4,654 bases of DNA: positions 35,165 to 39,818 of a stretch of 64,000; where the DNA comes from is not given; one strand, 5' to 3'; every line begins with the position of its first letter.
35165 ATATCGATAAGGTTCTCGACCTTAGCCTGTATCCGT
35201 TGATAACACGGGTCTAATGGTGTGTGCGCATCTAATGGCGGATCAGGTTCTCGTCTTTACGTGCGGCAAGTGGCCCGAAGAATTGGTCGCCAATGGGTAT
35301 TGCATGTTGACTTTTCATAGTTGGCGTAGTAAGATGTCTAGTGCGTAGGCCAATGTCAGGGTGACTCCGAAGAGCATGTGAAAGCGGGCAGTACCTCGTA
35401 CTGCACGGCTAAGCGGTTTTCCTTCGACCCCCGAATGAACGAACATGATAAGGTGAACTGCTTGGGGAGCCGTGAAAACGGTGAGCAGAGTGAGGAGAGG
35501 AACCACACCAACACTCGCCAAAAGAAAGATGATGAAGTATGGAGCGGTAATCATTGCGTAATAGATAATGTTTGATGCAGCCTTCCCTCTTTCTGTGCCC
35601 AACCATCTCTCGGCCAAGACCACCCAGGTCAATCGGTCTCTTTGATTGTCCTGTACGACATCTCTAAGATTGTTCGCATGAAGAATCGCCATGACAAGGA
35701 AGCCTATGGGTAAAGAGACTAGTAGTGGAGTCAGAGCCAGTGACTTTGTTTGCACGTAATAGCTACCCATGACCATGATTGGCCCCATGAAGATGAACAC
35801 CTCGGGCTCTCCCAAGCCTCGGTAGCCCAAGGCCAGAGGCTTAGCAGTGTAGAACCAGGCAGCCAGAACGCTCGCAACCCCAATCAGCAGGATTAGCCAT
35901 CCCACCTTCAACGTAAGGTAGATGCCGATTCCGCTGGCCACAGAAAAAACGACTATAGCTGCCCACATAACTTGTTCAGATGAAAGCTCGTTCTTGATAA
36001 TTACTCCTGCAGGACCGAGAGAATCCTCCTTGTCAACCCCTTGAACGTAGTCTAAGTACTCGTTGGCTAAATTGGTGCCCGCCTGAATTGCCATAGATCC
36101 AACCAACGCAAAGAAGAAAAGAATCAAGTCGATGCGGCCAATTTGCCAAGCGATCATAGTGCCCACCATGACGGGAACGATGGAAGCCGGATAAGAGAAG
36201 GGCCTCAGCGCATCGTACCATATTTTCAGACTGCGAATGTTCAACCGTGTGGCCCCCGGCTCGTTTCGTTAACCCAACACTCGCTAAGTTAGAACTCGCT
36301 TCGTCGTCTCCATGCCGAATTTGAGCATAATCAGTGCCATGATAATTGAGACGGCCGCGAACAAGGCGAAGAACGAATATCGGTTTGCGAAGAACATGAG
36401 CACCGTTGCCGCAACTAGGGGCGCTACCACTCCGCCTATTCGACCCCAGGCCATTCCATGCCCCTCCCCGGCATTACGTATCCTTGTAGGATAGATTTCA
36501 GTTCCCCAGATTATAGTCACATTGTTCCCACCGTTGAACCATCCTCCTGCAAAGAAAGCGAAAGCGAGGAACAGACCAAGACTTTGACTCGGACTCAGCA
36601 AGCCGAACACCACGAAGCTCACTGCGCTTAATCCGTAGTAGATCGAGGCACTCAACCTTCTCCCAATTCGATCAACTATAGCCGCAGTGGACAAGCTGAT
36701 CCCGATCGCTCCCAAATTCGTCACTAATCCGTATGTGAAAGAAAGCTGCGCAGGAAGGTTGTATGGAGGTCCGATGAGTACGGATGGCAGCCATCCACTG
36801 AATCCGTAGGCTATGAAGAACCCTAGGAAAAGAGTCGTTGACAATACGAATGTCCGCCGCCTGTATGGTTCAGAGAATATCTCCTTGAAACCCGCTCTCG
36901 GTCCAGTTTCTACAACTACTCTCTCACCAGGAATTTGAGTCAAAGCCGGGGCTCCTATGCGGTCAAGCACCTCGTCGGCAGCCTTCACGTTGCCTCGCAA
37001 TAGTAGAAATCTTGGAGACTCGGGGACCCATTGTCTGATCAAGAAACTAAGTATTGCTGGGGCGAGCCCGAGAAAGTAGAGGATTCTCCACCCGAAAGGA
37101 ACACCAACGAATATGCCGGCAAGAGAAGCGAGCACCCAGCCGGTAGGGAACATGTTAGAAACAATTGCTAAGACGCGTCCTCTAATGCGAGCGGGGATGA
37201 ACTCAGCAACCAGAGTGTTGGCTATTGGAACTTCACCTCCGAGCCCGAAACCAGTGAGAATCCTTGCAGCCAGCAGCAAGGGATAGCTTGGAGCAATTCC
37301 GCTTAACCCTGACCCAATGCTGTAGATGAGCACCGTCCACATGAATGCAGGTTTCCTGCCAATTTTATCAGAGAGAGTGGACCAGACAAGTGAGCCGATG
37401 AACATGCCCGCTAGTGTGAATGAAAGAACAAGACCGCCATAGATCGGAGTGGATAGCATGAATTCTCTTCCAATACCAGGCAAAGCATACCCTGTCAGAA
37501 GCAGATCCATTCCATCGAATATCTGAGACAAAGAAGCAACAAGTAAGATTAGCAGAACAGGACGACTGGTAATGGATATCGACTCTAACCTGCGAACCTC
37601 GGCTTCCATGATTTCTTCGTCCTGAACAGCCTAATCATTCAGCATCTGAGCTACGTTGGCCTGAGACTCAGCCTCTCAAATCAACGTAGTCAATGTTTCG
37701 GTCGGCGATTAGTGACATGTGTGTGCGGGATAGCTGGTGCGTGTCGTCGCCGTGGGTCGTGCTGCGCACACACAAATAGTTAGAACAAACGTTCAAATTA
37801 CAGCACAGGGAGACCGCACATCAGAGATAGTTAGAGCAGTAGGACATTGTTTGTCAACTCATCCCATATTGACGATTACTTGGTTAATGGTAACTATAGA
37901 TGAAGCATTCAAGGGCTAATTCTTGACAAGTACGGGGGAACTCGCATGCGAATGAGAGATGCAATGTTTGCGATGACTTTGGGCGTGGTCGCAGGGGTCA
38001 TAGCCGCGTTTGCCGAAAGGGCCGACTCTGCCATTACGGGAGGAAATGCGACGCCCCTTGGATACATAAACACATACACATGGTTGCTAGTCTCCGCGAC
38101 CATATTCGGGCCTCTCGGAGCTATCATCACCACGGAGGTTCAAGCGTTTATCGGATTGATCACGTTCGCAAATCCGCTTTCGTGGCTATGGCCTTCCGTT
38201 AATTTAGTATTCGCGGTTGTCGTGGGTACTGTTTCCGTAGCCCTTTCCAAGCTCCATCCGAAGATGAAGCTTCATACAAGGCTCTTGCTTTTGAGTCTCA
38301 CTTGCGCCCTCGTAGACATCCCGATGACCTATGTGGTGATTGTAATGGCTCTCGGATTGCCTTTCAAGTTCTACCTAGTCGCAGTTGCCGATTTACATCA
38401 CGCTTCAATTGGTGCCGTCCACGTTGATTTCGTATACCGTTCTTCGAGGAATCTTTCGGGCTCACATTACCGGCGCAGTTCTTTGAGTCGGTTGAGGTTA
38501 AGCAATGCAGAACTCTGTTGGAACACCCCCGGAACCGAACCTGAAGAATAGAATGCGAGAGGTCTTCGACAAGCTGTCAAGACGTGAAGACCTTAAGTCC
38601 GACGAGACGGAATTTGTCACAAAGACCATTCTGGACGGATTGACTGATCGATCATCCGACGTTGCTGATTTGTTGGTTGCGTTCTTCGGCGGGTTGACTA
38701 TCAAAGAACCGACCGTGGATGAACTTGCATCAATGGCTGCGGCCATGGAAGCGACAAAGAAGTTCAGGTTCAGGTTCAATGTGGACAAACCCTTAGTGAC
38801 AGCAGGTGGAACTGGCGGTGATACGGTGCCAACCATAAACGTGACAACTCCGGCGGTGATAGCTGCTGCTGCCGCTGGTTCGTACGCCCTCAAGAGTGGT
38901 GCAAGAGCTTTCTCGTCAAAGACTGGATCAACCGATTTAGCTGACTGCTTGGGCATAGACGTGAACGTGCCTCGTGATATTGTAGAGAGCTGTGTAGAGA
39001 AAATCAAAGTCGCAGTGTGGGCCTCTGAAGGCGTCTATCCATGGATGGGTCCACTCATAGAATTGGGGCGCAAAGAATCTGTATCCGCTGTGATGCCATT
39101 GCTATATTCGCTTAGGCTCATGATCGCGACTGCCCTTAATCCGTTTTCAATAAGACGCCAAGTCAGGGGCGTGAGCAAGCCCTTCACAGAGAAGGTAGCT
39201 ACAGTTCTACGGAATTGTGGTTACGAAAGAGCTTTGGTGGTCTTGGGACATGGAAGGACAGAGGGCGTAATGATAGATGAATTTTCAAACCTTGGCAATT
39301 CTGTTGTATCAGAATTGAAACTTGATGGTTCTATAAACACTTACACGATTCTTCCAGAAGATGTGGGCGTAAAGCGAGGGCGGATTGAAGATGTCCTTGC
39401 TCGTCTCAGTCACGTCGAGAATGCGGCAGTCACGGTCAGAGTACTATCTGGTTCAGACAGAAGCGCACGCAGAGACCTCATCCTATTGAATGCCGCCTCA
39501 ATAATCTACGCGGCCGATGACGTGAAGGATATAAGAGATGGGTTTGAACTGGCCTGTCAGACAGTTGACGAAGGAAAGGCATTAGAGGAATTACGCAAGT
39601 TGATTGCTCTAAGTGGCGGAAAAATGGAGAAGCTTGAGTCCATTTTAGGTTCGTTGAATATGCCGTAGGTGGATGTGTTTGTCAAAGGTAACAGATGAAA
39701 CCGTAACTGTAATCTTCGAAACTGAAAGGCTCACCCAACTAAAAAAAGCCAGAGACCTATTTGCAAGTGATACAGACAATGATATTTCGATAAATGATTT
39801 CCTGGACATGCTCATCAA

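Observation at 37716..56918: Unannotated intergenic repeat family with GCGAGC direct repeats, a (GT)n tract, a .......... box and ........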

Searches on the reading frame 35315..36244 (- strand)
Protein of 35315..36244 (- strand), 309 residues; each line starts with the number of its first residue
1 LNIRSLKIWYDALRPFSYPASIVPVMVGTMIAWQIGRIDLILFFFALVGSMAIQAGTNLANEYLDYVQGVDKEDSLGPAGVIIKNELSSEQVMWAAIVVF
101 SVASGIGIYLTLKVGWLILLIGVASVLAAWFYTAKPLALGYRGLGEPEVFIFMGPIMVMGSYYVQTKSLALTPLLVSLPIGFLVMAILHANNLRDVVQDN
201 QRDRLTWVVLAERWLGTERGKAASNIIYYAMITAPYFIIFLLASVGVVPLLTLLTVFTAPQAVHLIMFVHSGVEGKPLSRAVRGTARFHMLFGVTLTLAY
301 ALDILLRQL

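Call 24: search_protein_families(library=ncbifam, proteins=[window:35315-36244:-], max_evalue=0.01)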
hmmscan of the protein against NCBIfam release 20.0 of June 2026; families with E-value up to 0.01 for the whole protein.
window:35315-36244:- (309 aa): 11 families
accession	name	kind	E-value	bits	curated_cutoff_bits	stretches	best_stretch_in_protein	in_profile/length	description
NF004749.0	PRK06080.1-1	equivalog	2.7e-66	223.8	277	1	4-305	17-310/311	1,4-dihydroxy-2-naphthoate polyprenyltransferase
NF004751.0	PRK06080.1-3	equivalog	1.2e-64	218.7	264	1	5-302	9-295/296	1,4-dihydroxy-2-naphthoate polyprenyltransferase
TIGR00751.1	menA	equivalog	3.1e-42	145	102.15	1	14-298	1-283/284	1,4-dihydroxy-2-naphthoate octaprenyltransferase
NF004617.0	PRK05951.1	equivalog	5.9e-42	143.9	239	1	13-300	21-297/306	prenyltransferase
NF004750.0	PRK06080.1-2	equivalog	3.1e-41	141.6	346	1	3-296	3-298/301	1,4-dihydroxy-2-naphthoate polyprenyltransferase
NF009926.0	PRK13387.1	equivalog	3e-38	131.7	316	1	5-302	2-313/317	1,4-dihydroxy-2-naphthoate polyprenyltransferase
NF004753.0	PRK06080.1-5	equivalog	6.4e-36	124.1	555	1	6-305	11-308/312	1,4-dihydroxy-2-naphthoate polyprenyltransferase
TIGR02235.1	menA_cyano-plnt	equivalog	3.4e-34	118.5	225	1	8-301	1-284/285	2-carboxy-1,4-naphthoquinone phytyltransferase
NF004754.0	PRK06080.1-6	equivalog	3.9e-31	108.6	522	1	3-297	6-302/308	1,4-dihydroxy-2-naphthoate polyprenyltransferase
NF004752.0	PRK06080.1-4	subfamily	2.4e-26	93.1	289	1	20-275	17-273/300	1,4-dihydroxy-2-naphthoate polyprenyltransferase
NF009058.0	PRK12392.1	subfamily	0.0054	15.8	494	1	36-140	48-151/333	bacteriochlorophyll c synthase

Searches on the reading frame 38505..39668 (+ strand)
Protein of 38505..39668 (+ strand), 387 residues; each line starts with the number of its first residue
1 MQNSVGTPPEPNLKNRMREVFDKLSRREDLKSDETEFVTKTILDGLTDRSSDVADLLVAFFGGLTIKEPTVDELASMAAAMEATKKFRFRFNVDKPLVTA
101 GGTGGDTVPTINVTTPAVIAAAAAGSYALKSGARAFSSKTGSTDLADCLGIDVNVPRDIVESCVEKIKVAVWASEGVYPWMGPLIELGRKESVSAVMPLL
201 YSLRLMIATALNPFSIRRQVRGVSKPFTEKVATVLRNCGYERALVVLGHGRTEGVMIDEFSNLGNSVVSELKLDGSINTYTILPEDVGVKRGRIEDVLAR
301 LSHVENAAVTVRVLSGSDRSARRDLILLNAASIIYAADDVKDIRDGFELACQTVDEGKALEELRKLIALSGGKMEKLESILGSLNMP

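Call 24: search_protein_families(library=ncbifam, proteins=[window:38505-39668:+], max_evalue=0.01)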
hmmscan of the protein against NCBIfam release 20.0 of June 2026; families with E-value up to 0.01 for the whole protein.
window:38505-39668:+ (387 aa): 10 families
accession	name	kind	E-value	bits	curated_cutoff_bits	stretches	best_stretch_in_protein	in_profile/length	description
TIGR01245.1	trpD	equivalog_domain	2.1e-55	188.4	199.05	1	22-368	2-329/330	anthranilate phosphoribosyltransferase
NF011201.0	PRK14607.1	equivalog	2.6e-54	184.8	670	1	16-370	194-528/534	bifunctional anthranilate synthase component II/anthranilate phosphoribosyltransferase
NF007073.0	PRK09522.1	equivalog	6.4e-21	74.9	738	1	14-365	197-526/531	bifunctional anthranilate synthase glutamate amidotransferase component TrpG/anthranilate phosphoribosyltransferase TrpD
NF003338.0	PRK04350.1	subfamily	2.3e-10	39.5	434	2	26-172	101-238/502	thymidine phosphorylase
TIGR03327.1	AMP_phos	equivalog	2.8e-09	36.1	535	1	22-172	92-233/500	AMP phosphorylase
TIGR02645.1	ARCH_P_rylase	hypoth_equivalog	1.7e-08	33.3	434.6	1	26-172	95-232/493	putative thymidine phosphorylase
NF005635.0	PRK07394.1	equivalog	2.9e-08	33.4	287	1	59-369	46-343/348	hypothetical protein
TIGR02644.1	Y_phosphoryl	subfamily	3.3e-06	26.2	409.05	1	310-378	254-322/417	pyrimidine-nucleoside phosphorylase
NF004490.0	PRK05820.1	equivalog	1.9e-05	23.5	269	0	309-381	257-330/439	thymidine phosphorylase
TIGR02643.1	T_phosphoryl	equivalog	0.0025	16.8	570.7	0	309-378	257-327/437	thymidine phosphorylase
